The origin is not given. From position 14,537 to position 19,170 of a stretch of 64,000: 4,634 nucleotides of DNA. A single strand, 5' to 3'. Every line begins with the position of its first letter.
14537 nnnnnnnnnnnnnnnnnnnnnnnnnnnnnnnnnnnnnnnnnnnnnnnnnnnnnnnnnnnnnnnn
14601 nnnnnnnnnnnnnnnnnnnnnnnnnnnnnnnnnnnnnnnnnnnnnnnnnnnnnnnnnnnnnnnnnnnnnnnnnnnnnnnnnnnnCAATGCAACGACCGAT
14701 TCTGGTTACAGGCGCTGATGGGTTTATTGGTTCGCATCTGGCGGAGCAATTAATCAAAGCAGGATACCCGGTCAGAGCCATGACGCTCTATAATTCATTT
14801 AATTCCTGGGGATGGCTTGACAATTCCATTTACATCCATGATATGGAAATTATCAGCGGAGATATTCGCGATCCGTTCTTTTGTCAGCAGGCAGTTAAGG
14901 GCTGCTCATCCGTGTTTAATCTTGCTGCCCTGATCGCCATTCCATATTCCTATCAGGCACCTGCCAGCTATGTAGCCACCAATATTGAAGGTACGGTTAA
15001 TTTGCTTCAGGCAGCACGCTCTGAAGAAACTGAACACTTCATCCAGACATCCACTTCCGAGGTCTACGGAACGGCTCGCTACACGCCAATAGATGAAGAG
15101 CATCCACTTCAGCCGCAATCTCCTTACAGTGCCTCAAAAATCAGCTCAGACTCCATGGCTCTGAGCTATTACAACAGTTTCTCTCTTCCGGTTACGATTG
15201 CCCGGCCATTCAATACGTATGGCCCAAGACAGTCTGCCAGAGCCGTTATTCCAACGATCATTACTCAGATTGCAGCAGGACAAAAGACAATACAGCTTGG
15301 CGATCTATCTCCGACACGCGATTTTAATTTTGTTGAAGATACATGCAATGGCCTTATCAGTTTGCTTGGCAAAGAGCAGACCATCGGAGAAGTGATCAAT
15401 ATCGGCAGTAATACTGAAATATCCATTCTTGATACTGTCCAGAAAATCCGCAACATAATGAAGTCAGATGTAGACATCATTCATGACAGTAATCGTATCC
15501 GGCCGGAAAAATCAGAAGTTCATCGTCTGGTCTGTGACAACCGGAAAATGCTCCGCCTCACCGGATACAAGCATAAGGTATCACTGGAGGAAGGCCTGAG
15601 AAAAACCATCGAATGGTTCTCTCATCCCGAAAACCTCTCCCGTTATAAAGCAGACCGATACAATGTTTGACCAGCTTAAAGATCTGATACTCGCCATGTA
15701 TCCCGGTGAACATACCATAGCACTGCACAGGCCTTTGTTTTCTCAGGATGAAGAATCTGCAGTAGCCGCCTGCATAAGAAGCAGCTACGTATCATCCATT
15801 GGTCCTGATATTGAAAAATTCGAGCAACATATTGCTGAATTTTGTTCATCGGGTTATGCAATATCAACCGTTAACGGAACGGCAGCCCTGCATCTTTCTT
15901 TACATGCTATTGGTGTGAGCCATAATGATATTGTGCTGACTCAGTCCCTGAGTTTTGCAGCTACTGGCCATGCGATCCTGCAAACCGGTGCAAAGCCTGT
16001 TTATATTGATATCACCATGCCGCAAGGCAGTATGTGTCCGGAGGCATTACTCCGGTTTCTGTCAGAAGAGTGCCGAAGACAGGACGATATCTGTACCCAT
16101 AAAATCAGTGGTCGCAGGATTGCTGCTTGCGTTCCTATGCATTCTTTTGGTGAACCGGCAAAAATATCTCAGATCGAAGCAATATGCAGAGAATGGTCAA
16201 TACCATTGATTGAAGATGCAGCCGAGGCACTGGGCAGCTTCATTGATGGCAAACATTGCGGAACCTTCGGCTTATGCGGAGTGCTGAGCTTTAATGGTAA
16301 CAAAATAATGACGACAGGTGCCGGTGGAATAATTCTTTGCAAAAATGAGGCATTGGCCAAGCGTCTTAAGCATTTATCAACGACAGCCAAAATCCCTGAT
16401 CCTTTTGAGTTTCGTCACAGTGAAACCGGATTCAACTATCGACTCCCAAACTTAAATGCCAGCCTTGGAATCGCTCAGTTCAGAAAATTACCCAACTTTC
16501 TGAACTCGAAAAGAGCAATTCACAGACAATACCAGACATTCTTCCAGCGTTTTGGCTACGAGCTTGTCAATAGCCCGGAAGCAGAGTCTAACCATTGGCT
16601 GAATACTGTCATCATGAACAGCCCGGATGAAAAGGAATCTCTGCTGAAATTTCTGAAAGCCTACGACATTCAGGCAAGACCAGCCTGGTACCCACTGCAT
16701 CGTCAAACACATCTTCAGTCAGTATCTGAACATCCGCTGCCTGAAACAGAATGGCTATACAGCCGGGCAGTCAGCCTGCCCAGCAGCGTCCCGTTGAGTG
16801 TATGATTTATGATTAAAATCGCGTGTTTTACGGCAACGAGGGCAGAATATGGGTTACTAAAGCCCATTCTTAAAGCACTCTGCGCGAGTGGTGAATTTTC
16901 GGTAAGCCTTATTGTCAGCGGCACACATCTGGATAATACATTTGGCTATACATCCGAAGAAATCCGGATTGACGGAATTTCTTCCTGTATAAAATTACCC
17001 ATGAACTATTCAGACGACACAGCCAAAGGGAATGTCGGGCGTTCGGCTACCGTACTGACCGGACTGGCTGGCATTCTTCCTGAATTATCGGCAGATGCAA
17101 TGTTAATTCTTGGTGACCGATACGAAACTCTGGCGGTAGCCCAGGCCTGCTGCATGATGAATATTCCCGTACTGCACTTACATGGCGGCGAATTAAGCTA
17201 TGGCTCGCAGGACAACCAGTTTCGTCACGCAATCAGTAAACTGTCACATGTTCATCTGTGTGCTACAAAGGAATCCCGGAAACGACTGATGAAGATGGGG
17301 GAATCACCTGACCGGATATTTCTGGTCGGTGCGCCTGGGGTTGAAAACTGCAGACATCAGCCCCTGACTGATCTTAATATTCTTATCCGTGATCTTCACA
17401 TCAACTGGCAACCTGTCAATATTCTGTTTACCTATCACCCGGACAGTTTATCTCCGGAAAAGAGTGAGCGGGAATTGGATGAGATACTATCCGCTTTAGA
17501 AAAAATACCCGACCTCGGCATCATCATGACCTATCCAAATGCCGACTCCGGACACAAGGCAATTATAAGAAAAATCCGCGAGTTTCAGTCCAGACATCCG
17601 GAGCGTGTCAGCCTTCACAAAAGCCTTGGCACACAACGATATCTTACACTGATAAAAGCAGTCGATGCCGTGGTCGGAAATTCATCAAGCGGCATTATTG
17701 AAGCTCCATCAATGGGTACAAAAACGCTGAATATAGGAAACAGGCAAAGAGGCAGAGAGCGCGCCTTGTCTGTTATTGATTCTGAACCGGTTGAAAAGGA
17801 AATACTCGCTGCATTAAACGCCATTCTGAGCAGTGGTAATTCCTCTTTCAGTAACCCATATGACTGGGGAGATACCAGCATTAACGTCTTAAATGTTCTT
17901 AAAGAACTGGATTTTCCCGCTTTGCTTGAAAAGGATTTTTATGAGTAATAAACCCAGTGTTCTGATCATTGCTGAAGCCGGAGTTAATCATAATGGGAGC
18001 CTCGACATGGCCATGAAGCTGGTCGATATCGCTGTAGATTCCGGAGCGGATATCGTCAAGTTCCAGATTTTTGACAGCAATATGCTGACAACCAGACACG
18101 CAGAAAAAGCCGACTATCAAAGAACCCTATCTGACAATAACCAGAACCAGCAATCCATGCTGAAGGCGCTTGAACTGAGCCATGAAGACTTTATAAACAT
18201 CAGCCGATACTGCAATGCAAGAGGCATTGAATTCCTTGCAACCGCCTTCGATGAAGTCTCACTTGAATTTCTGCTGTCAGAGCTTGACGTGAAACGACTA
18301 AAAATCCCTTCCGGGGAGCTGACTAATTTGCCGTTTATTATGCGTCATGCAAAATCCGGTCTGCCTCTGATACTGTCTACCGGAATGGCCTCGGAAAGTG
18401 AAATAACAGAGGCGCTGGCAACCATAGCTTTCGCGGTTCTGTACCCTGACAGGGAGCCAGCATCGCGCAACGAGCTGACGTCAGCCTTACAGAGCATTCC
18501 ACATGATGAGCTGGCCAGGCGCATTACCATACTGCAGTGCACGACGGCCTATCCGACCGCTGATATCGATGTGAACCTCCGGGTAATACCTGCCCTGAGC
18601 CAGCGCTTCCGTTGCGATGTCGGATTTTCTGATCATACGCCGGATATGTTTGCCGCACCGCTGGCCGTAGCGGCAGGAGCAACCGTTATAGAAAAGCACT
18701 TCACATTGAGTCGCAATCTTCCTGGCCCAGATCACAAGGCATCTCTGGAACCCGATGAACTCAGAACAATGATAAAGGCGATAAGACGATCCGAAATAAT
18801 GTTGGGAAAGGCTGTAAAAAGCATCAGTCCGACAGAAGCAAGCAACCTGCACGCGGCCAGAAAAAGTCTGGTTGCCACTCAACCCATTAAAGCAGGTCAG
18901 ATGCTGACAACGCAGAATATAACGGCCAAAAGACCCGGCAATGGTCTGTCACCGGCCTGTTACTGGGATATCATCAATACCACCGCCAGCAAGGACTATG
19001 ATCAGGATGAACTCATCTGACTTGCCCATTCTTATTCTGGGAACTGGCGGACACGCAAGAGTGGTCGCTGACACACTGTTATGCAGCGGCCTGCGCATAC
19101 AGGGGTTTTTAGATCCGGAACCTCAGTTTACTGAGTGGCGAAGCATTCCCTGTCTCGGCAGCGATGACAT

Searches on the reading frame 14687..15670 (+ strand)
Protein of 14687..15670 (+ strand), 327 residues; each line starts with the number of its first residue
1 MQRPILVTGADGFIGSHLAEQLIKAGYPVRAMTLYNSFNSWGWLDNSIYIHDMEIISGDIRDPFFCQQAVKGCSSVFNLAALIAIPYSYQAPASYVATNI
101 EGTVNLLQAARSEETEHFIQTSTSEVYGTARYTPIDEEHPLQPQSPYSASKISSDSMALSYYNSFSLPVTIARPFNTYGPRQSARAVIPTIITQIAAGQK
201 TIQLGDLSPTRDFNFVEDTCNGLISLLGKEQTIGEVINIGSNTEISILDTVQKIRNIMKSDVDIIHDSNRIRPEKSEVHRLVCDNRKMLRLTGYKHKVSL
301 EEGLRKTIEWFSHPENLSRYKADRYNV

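Call 93: search_protein_families(library=pfam, proteins=[window:14687-15670:+], max_evalue=0.00001)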
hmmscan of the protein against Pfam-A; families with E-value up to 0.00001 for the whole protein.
window:14687-15670:+ (327 aa): 8 families
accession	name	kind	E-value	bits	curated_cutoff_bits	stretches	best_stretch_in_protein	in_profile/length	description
PF16363.11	GDP_Man_Dehyd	-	1.4e-74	252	27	1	6-307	1-332/332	GDP-mannose 4,6 dehydratase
PF01370.27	Epimerase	-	4.4e-56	190.4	20.9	1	5-240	1-240/240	NAD dependent epimerase/dehydratase family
PF01073.25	3Beta_HSD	-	1.9e-21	76.8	22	1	6-218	1-220/280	3-beta hydroxysteroid dehydrogenase/isomerase family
PF02719.21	Polysacc_synt_2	-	1.3e-16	61.1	20.2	1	5-262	1-251/293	Polysaccharide biosynthesis protein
PF07993.18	NAD_binding_4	-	2.3e-12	47.1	20.1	1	7-182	1-210/258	Male sterility protein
PF04321.23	RmlD_sub_bind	-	1e-10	41.6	27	1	5-161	3-139/287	RmlD substrate binding domain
PF13460.12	NAD_binding_10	-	1e-08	35.7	27.2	1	9-131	1-106/184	NAD(P)H-binding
PF05368.20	NmrA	-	4.1e-08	33.6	27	1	3-122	3-106/298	NmrA-like family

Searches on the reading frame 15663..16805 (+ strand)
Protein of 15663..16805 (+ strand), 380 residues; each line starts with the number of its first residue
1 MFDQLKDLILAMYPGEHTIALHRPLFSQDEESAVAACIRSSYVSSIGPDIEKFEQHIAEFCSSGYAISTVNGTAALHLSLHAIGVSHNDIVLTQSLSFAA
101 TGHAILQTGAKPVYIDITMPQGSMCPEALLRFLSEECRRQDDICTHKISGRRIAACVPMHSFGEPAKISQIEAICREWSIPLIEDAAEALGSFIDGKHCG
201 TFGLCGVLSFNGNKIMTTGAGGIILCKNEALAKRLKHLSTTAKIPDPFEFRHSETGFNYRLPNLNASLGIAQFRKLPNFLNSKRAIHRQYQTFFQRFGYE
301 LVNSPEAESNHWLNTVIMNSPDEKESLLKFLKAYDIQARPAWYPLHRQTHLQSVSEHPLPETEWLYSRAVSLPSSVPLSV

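Call 93: search_protein_families(library=pfam, proteins=[window:15663-16805:+], max_evalue=0.00001)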
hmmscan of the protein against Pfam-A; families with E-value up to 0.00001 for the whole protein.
window:15663-16805:+ (380 aa): 2 families
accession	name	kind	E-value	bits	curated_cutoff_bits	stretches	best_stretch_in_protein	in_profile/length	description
PF01041.23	DegT_DnrJ_EryC1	-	2.3e-81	274.3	19.8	1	28-378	5-347/360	DegT/DnrJ/EryC1/StrS aminotransferase family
PF01212.27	Beta_elim_lyase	-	8.7e-06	25.7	27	0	48-237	32-222/288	Beta-eliminating lyase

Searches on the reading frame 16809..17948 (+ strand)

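Call 93: search_protein_families(library=pfam, proteins=[window:16809-17948:+], max_evalue=0.00001)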
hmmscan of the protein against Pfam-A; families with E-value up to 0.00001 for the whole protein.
window:16809-17948:+ (379 aa): 1 family
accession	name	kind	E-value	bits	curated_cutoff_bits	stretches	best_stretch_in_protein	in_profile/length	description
PF02350.25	Epimerase_2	-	4.4e-73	246.6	30.6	1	23-365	2-347/347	UDP-N-acetylglucosamine 2-epimerase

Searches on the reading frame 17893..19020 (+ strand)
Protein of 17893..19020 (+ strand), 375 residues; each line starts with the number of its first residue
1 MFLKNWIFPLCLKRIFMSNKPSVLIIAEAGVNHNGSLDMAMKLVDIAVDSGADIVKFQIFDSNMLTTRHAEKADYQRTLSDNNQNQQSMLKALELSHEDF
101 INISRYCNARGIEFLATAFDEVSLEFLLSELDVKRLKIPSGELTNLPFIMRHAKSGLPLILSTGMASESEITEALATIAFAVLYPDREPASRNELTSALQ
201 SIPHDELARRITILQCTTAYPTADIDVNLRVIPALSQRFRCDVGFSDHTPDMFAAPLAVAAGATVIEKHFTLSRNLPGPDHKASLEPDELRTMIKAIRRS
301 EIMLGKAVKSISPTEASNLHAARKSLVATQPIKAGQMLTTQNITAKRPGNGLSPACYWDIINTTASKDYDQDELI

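Call 93: search_protein_families(library=pfam, proteins=[window:17893-19020:+], max_evalue=0.00001)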
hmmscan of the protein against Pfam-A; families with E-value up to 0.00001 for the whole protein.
window:17893-19020:+ (375 aa): 1 family
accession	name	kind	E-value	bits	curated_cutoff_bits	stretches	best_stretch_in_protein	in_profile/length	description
PF03102.20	NeuB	-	1.5e-83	280.4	22.1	1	43-309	1-241/241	NeuB family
